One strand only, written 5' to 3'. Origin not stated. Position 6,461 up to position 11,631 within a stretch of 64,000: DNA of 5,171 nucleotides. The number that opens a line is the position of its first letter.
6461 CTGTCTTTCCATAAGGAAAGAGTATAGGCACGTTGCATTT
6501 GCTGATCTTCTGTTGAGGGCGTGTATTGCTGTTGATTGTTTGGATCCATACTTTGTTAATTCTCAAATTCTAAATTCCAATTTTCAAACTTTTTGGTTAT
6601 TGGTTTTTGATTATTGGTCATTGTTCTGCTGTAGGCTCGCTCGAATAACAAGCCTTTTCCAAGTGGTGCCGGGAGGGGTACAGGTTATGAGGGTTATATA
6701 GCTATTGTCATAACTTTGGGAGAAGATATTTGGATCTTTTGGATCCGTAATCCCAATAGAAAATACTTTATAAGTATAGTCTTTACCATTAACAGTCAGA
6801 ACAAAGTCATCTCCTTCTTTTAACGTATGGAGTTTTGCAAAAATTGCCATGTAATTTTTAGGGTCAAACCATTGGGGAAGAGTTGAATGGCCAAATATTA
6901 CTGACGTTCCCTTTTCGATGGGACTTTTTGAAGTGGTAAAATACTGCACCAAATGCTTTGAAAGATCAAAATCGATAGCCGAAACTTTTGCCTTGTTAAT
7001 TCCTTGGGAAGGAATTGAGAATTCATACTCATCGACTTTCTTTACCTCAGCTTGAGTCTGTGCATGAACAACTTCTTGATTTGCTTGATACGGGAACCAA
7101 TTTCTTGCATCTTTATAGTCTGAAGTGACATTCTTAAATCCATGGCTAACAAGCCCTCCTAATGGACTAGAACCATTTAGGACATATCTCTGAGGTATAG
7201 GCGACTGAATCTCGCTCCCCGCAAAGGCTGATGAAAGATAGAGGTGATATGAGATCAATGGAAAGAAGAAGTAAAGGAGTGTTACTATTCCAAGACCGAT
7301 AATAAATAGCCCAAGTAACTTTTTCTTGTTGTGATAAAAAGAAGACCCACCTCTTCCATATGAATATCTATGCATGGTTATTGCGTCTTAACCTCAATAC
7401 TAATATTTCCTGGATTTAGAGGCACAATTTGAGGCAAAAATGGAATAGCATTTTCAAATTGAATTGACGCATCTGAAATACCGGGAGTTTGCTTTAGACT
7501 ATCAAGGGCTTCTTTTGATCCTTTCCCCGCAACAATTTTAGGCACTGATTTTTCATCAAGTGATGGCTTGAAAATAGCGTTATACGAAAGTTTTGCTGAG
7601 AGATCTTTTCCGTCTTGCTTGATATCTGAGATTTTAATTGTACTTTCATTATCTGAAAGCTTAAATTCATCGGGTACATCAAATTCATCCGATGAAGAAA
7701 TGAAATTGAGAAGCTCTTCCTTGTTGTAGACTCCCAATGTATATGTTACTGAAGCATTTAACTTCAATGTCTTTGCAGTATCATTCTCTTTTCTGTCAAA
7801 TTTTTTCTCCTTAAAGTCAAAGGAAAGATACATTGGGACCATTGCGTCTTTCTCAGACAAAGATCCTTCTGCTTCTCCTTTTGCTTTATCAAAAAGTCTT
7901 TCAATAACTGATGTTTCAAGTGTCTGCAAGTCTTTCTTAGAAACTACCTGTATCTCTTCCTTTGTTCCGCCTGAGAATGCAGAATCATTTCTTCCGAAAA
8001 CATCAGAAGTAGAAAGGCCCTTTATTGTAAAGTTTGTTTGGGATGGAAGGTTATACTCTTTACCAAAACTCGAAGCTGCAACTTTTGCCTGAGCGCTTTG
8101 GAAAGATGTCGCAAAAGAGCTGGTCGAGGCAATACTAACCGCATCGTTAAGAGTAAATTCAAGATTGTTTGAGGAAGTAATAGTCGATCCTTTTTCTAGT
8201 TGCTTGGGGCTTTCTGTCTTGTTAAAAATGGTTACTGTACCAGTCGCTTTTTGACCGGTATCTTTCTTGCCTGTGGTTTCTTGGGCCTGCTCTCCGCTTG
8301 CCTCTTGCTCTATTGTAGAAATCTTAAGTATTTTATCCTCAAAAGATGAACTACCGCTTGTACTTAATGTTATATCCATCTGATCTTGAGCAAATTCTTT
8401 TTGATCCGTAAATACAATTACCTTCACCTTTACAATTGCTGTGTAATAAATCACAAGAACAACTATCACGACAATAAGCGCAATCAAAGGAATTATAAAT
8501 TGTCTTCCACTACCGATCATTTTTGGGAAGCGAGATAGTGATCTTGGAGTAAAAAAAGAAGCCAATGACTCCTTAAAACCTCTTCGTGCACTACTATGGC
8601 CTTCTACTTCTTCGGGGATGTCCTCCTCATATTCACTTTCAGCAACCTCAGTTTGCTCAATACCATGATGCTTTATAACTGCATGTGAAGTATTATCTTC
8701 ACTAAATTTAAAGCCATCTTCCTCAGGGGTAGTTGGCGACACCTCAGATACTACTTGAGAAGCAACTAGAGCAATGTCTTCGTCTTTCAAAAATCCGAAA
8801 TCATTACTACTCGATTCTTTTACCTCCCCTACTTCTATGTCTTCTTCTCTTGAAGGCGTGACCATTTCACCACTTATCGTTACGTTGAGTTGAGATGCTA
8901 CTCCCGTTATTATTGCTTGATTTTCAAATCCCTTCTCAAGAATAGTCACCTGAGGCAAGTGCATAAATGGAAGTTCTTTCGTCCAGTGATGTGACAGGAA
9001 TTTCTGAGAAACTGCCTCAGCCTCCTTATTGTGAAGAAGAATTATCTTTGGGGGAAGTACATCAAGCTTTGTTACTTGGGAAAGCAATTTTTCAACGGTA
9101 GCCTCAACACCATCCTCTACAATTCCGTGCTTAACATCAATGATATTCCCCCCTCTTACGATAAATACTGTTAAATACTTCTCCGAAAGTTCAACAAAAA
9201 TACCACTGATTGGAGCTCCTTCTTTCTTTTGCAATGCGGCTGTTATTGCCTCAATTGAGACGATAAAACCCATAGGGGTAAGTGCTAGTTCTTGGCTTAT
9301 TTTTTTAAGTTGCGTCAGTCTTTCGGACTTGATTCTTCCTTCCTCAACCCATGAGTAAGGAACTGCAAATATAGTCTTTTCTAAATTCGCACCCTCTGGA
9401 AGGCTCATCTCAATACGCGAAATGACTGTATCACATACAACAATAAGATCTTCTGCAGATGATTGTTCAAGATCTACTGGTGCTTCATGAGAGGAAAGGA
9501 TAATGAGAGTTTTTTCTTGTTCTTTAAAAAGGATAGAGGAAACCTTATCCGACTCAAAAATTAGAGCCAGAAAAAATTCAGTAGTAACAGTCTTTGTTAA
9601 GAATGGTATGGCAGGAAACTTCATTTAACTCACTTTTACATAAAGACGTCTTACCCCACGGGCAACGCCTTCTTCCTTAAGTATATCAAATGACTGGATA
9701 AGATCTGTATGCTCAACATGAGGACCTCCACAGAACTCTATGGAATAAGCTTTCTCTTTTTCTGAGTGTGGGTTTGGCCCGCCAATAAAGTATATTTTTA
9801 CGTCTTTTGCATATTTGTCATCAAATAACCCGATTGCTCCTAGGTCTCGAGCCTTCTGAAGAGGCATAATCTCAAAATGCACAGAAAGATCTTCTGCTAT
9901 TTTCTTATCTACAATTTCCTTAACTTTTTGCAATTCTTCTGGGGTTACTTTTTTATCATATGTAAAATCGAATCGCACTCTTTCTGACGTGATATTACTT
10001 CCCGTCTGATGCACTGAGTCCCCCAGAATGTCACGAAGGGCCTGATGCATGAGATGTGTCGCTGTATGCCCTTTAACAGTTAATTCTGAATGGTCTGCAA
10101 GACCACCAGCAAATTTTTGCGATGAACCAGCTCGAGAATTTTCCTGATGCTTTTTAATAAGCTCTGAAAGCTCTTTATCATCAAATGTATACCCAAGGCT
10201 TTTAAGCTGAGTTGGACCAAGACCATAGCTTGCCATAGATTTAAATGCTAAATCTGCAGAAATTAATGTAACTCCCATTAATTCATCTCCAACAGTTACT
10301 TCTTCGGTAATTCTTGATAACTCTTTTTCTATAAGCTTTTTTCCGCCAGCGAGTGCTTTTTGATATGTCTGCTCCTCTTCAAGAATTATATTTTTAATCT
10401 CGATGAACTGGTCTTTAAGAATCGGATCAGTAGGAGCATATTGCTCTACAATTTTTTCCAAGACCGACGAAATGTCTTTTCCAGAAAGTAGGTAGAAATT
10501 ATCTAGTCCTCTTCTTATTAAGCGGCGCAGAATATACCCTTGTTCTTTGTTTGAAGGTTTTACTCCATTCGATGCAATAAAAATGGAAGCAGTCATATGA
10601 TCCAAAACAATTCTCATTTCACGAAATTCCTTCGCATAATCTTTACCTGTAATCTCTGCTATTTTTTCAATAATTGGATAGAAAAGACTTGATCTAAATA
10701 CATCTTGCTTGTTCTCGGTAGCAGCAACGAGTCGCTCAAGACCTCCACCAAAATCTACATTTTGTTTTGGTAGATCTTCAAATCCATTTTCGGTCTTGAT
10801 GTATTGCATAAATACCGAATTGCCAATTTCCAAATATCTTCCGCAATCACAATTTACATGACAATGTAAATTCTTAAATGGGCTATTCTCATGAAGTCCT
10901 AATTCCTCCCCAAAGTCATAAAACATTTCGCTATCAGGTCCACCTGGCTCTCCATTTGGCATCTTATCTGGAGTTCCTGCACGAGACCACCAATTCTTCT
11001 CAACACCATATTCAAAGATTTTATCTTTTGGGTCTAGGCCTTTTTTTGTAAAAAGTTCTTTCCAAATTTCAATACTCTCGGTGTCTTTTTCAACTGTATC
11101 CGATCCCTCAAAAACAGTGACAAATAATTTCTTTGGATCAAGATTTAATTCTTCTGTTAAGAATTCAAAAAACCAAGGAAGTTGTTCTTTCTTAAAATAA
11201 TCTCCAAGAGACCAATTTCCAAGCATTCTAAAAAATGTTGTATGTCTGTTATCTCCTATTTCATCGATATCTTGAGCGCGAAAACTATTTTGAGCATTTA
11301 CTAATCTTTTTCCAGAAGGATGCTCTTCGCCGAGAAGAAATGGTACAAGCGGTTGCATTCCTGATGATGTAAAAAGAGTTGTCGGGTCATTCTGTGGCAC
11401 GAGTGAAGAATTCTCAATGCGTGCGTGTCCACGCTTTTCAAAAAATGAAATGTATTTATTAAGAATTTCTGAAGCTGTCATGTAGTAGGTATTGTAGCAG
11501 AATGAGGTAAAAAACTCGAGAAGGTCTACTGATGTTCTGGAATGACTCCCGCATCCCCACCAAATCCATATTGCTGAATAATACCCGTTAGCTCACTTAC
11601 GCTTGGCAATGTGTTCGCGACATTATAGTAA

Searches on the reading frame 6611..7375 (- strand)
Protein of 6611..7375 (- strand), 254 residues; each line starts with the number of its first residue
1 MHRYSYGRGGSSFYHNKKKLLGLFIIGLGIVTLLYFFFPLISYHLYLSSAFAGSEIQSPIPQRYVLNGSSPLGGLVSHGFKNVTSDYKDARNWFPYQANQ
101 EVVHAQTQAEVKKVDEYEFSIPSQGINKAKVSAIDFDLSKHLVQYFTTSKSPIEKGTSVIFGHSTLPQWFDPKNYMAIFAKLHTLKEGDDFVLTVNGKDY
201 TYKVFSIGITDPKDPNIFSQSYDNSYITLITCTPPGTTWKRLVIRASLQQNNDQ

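Call 8: search_protein_families(library=pfam, proteins=[window:6611-7375:-], max_evalue=0.001)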
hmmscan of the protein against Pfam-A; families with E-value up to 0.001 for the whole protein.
window:6611-7375:- (254 aa): 1 family
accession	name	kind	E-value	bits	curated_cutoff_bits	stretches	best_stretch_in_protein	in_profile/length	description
PF04203.18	Sortase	-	1.9e-19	70.1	26.6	1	121-248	3-124/125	Sortase domain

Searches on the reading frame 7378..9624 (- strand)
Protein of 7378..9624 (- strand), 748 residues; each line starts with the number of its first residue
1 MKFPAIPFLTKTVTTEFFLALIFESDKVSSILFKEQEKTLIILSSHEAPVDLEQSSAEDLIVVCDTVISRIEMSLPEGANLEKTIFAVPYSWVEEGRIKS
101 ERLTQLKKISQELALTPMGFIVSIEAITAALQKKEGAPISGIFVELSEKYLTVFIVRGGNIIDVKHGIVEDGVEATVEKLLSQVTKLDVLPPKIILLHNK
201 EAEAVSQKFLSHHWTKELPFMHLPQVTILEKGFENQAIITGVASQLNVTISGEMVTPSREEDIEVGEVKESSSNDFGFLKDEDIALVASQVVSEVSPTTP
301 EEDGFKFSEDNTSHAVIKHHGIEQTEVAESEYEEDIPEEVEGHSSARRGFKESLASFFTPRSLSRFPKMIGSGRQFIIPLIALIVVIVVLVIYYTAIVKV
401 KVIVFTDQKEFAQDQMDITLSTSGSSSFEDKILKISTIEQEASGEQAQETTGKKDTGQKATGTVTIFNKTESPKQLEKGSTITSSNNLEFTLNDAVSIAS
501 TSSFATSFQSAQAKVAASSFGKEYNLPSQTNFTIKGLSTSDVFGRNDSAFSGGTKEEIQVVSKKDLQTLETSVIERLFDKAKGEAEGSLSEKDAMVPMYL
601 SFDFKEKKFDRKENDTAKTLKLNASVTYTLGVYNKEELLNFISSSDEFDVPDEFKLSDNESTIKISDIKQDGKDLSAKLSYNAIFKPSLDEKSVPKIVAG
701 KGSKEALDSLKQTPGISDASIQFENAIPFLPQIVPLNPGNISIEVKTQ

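Call 8: search_protein_families(library=pfam, proteins=[window:7378-9624:-], max_evalue=0.001)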
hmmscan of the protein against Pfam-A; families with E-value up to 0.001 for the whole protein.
window:7378-9624:- (748 aa): 1 family
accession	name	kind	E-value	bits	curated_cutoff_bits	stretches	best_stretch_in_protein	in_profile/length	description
PF04865.19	Baseplate_J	-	4.8e-06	26.5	21.1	1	455-557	18-113/255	Baseplate J-like protein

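Call 37: search_protein_families(library=pfam, proteins=[window:7378-9624:-], max_evalue=1)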
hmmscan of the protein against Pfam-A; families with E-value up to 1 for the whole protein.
window:7378-9624:- (748 aa): 4 families
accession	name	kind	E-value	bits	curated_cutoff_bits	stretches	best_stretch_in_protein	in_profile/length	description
PF04865.19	Baseplate_J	-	4.8e-06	26.5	21.1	1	455-557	18-113/255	Baseplate J-like protein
PF21110.3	GlxA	-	0.0069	17.5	27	1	459-541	1-94/105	GlxA beta barrel domain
PF03176.21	MMPL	-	0.027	13.9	20.5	1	290-406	62-176/333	MMPL family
PF22920.2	UvrC_RNaseH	-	0.029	14.7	24.3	1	147-213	12-83/116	UvrC Ribonuclease H-like domain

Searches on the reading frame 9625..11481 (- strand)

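Call 8: search_protein_families(library=pfam, proteins=[window:9625-11481:-], max_evalue=0.001)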
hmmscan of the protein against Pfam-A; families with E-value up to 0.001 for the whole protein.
window:9625-11481:- (618 aa): 2 families
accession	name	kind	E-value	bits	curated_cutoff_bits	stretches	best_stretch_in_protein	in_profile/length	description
PF01411.24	tRNA-synt_2c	-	1.1e-96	325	30.3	1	5-457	1-436/552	tRNA synthetases class II (A)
PF07973.19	tRNA_SAD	-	9.1e-14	51.6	24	1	561-614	1-44/44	Threonyl and Alanyl tRNA synthetase second additional domain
